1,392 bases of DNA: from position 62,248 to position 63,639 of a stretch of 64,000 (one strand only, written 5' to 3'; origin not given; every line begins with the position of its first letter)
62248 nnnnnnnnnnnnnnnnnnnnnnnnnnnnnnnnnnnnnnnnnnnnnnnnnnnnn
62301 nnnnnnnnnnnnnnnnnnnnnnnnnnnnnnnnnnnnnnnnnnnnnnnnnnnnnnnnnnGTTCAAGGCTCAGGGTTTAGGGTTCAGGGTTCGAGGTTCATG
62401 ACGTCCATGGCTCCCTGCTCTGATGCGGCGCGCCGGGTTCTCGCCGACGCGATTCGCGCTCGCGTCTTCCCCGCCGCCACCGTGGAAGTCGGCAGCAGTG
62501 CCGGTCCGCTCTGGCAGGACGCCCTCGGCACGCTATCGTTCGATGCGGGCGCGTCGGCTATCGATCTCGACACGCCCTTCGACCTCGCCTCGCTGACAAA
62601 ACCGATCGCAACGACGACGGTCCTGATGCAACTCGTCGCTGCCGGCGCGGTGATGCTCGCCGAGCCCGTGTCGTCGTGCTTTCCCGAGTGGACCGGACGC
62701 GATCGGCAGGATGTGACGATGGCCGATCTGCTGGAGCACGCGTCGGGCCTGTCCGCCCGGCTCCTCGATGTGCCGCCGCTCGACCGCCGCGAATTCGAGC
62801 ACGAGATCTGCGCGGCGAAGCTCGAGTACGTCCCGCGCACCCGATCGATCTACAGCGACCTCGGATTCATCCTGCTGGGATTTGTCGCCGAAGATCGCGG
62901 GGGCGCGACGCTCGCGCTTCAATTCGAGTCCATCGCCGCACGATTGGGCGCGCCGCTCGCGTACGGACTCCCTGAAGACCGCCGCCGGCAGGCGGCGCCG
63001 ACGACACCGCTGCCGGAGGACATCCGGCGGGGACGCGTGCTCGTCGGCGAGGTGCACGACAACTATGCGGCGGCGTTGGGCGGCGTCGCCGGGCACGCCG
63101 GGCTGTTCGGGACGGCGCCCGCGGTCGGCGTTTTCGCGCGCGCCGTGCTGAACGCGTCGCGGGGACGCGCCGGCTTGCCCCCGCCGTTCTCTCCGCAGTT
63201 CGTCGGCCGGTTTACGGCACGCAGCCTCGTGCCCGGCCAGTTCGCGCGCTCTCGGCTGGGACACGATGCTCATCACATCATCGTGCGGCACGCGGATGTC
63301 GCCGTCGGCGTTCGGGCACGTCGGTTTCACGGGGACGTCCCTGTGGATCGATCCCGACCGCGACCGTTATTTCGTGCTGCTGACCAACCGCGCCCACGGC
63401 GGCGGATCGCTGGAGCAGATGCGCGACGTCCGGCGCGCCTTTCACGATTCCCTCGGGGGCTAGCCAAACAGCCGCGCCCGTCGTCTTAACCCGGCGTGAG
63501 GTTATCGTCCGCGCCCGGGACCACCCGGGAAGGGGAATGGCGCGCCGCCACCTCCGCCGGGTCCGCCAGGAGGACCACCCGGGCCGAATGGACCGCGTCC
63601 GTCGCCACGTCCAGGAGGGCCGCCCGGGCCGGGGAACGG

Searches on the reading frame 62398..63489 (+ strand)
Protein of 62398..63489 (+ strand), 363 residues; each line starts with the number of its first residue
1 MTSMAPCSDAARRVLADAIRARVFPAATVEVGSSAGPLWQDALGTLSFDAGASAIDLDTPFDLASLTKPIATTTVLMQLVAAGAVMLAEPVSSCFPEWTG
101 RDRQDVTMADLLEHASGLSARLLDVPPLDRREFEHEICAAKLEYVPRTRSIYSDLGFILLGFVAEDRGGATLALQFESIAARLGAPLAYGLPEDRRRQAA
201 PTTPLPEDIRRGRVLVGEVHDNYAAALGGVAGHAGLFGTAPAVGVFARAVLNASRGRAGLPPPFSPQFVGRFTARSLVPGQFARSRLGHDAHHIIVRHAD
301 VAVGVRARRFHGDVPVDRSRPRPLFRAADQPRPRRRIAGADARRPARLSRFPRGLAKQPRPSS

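Call 49: search_protein_families(library=pfam, proteins=[window:62398-63489:+], max_evalue=0.0001)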
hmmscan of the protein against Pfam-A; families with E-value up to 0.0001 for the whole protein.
window:62398-63489:+ (363 aa): 1 family
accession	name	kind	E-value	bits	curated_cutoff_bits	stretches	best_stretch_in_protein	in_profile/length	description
PF00144.29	Beta-lactamase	-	1.1e-28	100.9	27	1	25-257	15-242/329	Beta-lactamase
